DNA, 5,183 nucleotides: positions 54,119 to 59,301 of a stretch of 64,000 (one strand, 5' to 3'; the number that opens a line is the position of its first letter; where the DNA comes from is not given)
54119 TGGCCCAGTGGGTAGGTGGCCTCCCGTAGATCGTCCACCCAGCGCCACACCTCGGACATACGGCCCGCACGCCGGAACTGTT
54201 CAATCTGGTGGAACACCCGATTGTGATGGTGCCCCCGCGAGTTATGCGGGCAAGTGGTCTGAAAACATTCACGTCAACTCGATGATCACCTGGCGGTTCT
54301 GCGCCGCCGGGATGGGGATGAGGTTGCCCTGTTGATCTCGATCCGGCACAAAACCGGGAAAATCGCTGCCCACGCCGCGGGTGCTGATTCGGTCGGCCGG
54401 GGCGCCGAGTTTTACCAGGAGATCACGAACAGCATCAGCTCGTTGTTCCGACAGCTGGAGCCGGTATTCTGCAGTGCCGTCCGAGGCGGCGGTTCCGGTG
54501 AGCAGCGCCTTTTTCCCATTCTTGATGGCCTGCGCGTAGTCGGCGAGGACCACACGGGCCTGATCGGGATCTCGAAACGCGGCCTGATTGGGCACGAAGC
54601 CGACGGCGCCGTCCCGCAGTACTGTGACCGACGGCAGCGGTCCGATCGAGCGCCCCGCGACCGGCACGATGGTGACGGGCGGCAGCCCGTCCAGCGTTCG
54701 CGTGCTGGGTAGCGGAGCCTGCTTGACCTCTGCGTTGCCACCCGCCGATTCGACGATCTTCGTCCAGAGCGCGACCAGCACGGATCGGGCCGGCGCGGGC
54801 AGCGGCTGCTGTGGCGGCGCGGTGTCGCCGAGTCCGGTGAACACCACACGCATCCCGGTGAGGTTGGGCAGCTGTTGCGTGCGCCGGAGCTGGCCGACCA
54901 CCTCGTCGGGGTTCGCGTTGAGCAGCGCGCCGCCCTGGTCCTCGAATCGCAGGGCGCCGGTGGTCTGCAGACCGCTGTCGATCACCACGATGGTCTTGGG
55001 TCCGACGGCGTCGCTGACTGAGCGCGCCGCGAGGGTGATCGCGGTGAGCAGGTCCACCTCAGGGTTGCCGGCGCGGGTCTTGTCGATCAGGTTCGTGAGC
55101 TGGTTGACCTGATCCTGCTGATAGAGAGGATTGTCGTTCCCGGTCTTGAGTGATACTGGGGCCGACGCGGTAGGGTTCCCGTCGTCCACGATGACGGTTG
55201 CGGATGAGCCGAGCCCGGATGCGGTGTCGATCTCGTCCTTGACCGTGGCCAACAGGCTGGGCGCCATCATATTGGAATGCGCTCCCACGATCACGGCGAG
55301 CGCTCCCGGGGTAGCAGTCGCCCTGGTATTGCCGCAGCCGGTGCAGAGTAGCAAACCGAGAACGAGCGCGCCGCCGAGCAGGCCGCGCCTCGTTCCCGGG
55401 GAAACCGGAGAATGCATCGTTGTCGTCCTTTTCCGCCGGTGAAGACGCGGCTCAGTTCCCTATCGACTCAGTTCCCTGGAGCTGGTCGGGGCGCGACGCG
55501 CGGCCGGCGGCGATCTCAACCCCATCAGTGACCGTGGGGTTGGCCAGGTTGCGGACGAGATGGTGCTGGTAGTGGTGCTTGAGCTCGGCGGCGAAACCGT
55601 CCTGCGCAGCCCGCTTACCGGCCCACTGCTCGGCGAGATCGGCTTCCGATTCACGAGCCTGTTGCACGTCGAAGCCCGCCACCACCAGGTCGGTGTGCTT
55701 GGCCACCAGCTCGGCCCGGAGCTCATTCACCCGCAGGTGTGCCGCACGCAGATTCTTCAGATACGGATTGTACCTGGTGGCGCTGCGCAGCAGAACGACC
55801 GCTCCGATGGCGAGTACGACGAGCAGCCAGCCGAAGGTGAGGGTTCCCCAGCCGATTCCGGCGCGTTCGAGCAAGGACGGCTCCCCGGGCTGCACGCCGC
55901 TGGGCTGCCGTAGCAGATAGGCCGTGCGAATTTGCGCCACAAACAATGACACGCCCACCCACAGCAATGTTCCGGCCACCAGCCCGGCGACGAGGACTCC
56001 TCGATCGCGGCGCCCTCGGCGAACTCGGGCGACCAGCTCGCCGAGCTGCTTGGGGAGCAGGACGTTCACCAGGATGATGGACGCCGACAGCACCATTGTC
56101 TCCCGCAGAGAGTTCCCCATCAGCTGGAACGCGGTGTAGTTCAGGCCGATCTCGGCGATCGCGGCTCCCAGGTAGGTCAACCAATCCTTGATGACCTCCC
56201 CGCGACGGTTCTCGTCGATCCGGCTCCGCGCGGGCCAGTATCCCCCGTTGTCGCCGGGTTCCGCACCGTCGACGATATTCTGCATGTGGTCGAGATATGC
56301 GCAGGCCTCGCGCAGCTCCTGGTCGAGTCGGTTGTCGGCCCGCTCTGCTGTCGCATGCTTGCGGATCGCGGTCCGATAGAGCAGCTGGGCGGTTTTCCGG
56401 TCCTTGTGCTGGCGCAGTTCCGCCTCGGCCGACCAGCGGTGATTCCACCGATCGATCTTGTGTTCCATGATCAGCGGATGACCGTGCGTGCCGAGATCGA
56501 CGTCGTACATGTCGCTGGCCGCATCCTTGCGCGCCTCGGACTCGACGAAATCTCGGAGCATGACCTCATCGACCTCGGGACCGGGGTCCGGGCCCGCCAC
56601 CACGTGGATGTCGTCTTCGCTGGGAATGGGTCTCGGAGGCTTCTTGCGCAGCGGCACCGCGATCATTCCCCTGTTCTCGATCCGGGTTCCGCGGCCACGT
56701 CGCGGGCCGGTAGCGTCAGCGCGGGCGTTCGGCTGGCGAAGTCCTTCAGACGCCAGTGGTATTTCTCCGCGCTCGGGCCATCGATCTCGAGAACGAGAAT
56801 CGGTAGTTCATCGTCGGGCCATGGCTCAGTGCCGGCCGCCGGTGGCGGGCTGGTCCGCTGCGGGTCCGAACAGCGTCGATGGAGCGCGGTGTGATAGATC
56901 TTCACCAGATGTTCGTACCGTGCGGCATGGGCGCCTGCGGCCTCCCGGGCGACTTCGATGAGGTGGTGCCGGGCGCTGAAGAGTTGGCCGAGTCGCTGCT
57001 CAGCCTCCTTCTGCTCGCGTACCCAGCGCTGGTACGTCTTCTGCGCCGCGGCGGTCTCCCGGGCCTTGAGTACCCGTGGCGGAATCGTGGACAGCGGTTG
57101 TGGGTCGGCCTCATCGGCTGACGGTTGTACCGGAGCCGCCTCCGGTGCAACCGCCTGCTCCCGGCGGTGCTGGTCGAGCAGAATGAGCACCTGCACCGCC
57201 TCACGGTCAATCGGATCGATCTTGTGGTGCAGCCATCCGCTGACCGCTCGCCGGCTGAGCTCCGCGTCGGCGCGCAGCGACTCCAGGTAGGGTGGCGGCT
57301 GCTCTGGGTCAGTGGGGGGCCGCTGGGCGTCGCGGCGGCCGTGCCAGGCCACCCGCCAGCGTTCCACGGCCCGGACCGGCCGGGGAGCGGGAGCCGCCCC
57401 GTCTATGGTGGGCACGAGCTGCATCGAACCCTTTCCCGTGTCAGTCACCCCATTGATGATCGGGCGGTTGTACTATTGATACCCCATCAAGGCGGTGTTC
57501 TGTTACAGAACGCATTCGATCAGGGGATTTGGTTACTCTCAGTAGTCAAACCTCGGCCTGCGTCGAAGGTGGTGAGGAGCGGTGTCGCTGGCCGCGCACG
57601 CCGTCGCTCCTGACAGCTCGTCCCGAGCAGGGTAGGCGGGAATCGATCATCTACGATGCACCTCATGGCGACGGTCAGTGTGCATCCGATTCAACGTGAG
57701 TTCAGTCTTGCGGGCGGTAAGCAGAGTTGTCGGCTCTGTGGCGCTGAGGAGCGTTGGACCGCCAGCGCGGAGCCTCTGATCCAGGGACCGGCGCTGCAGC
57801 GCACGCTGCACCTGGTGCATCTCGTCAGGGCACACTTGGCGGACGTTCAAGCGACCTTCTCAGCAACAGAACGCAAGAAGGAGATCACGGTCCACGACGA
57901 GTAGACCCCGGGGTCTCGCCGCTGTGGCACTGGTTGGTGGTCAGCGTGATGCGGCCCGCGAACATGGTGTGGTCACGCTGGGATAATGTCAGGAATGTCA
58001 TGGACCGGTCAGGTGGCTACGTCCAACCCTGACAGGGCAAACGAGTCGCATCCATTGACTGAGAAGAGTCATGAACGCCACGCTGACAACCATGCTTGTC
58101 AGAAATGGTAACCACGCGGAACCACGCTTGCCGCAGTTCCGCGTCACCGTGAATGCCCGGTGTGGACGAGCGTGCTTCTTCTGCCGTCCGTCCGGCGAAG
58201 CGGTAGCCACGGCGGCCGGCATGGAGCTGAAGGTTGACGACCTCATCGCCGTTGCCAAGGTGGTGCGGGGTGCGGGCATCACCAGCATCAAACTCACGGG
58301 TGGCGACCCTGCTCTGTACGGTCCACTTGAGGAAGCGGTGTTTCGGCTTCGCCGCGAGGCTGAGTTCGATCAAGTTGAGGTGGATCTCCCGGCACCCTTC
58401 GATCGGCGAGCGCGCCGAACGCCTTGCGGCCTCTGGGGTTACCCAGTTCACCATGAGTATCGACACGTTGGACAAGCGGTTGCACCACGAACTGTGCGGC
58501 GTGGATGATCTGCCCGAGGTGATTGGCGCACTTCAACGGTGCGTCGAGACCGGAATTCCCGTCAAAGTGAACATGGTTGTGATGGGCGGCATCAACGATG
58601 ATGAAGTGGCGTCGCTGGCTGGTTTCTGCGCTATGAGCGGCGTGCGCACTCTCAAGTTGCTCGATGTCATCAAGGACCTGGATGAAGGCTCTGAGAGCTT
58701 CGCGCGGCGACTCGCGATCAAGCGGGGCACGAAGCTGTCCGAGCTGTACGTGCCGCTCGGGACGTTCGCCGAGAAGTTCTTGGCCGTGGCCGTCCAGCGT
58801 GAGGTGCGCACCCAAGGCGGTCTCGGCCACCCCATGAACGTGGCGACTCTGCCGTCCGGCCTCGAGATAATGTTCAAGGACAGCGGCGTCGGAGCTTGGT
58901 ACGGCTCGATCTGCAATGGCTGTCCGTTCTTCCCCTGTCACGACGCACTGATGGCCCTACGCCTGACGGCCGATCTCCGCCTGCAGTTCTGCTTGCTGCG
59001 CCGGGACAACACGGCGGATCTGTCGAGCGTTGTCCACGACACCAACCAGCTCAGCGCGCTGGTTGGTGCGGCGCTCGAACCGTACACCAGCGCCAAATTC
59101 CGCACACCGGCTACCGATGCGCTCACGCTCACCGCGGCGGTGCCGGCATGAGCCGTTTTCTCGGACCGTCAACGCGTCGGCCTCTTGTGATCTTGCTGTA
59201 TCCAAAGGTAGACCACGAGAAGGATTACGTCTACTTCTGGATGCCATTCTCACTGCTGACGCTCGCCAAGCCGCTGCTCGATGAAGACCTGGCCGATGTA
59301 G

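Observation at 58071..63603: Compact operon: MoaA-like rSAM, B12-rSAM, EpmA-like aaRS core, MccF-like peptidase, unknown protein, SDR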

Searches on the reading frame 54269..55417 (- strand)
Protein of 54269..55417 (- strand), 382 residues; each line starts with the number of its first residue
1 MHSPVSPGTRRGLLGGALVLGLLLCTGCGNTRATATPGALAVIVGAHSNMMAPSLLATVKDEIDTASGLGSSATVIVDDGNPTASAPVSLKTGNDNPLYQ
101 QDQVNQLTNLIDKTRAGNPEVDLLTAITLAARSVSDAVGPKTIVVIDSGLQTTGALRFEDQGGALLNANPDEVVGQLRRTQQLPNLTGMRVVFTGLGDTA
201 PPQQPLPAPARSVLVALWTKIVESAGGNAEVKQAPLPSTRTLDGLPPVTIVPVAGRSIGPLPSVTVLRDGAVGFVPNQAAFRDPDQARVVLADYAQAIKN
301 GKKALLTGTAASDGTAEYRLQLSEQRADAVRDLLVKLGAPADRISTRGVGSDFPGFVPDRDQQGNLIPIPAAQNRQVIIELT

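Call 82: search_protein_families(library=ncbifam, proteins=[window:54269-55417:-], max_evalue=0.00001)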
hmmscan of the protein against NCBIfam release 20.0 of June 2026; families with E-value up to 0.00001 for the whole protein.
window:54269-55417:- (382 aa): 10 families
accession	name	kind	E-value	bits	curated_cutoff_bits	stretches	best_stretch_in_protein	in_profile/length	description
NF053613.1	OMP_toxin_LptF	equivalog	8.8e-11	41.9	400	1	266-357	137-226/256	lipotoxin F family OmpA-related lipoprotein LptF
NF053612.1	anchor_PA1041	equivalog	3e-09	37.2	250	1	261-354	121-215/236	PA1041 family peptidoglycan-binding anchor lipoprotein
NF053611.1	YiaD_Gzip_OmpA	equivalog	5e-09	36.2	175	1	271-364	103-195/206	YiaD family glycine zipper/OmpA-like lipoprotein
TIGR02802.1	Pal_lipo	equivalog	9.8e-09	35.3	125.35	1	291-356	20-86/104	peptidoglycan-associated lipoprotein Pal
NF053585.1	OMP_LP_YfiB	equivalog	4.1e-08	33.3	128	1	302-354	88-140/163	outer membrane lipoprotein YfiB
NF007804.1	PRK10510.1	equivalog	5.1e-08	32.6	307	1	305-381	147-216/219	OmpA family lipoprotein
NF045787.1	OmpABordt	equivalog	1.1e-07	31.7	200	1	292-380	105-188/194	outer membrane protein OmpA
NF008071.1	PRK10808.1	equivalog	1.4e-06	28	277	1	304-354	267-317/358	porin OmpA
NF047653.1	OMPLoa22Lepto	equivalog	2e-06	27.6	300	1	308-354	116-162/183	OmpA family outer membrane lipoprotein Loa22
TIGR03789.1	pdsO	hypoth_equivalog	9.2e-06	25.5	152.2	0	304-352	173-221/243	sortase-associated OmpA-like protein PdsO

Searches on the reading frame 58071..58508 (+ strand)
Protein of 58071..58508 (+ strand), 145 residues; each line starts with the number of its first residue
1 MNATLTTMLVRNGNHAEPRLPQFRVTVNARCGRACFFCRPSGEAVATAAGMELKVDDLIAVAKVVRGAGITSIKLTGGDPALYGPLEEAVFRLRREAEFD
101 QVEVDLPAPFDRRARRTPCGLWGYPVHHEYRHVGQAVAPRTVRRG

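Call 3: search_protein_families(library=pfam, proteins=[window:58071-58508:+], max_evalue=0.01)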
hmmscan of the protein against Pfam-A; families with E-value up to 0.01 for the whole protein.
window:58071-58508:+ (145 aa): 1 family
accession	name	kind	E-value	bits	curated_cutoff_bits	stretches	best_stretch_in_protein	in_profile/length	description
PF04055.27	Radical_SAM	-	4.2e-08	34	29.5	1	28-103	4-81/166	Radical SAM superfamily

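Call 5: search_protein_families(library=ncbifam, proteins=[window:58071-58508:+], max_evalue=0.01)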
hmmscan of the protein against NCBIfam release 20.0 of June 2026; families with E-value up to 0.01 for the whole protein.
window:58071-58508:+ (145 aa): 8 families
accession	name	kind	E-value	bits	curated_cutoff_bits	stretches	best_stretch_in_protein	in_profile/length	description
TIGR02668.1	moaA_archaeal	equivalog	1.3e-12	47.3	325.25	1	21-96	10-83/303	GTP 3',8-cyclase MoaA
NF001199.0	PRK00164.2-1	equivalog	3.5e-11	42.8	231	1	21-97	12-86/308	GTP 3',8-cyclase MoaA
TIGR02666.1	moaA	equivalog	3.2e-10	39.5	284.05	1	22-99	11-89/336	GTP 3',8-cyclase MoaA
NF045702.1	rSAM_GDGT_ether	equivalog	0.0028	16.3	450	1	25-104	90-169/486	tetraether lipid synthase Tes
NF049973.1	radical_Rv1681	equivalog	0.0036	16.3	380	1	19-90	68-139/326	Rv1681 family radical SAM protein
NF050035.1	rSAM_WgK_link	exception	0.0044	16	650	1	24-82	12-69/367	radical SAM/SPASM peptide maturase WgkB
NF045646.2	rSAM_Se_TrsS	equivalog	0.0053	15.3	490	1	26-104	91-166/441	radical SAM (seleno)protein TrsS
TIGR04167.1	rSAM_SeCys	equivalog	0.0098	15.1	300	0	20-94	7-78/303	arsenosugar biosynthesis radical SAM (seleno)protein ArsS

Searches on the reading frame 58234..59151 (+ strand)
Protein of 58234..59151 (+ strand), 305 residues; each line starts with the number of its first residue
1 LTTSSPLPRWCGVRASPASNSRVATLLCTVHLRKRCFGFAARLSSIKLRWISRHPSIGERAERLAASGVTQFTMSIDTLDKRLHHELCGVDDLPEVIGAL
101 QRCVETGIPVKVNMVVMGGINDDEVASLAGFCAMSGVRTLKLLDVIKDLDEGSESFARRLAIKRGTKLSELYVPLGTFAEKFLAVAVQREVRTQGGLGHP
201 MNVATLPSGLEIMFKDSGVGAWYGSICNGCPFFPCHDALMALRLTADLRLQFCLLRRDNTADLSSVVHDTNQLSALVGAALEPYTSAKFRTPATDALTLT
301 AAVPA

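Call 3: search_protein_families(library=pfam, proteins=[window:58234-59151:+], max_evalue=0.01)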
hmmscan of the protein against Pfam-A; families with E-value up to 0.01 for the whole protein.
window:58234-59151:+ (305 aa): 2 families
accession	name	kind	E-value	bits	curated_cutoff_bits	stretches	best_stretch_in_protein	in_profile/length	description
PF04055.27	Radical_SAM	-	1.8e-12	48.2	29.5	1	43-131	75-165/166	Radical SAM superfamily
PF19238.5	Radical_SAM_2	-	0.00014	22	26.7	1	59-125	67-133/151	Radical SAM-like domain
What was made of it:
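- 58071..59151 (+): R: MoaA-like radical-SAM enzyme, frameshifted here by one extra G at 58382 (ORFs 58071-58508 and 58234-59151). Pfam Radical_SAM on both halves (call 3).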

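Call 5: search_protein_families(library=ncbifam, proteins=[window:58234-59151:+], max_evalue=0.01)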
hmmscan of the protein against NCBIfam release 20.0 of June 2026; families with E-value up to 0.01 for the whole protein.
window:58234-59151:+ (305 aa): 9 families
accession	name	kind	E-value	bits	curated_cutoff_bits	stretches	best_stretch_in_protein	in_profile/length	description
NF001199.0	PRK00164.2-1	equivalog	8e-19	67.9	231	1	57-158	99-200/308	GTP 3',8-cyclase MoaA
TIGR02666.1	moaA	equivalog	3.2e-18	65.8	284.05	1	58-144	104-191/336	GTP 3',8-cyclase MoaA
TIGR02668.1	moaA_archaeal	equivalog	9.5e-18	64.2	325.25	1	59-274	99-288/303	GTP 3',8-cyclase MoaA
TIGR04055.1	rSAM_NirJ2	equivalog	1e-06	28.5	500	1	59-138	88-167/326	putative heme d1 biosynthesis radical SAM protein NirJ2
TIGR04303.1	GeoRSP_rSAM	equivalog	0.00079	19.1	400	1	59-141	91-173/325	GeoRSP system radical SAM/SPASM protein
NF033668.1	rSAM_PA0069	hypoth_equivalog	0.00084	18.4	360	1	62-140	169-249/348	PA0069 family radical SAM protein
TIGR04053.2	TIGR04053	equivalog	0.00097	18.5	395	1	59-139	100-180/366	TIGR04053 family radical SAM/SPASM domain-containing protein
NF045646.2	rSAM_Se_TrsS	equivalog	0.0017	17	490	1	61-133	180-252/441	radical SAM (seleno)protein TrsS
TIGR04395.1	cutC_activ_rSAM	equivalog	0.0026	17.1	360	1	66-125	178-236/309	choline TMA-lyase-activating enzyme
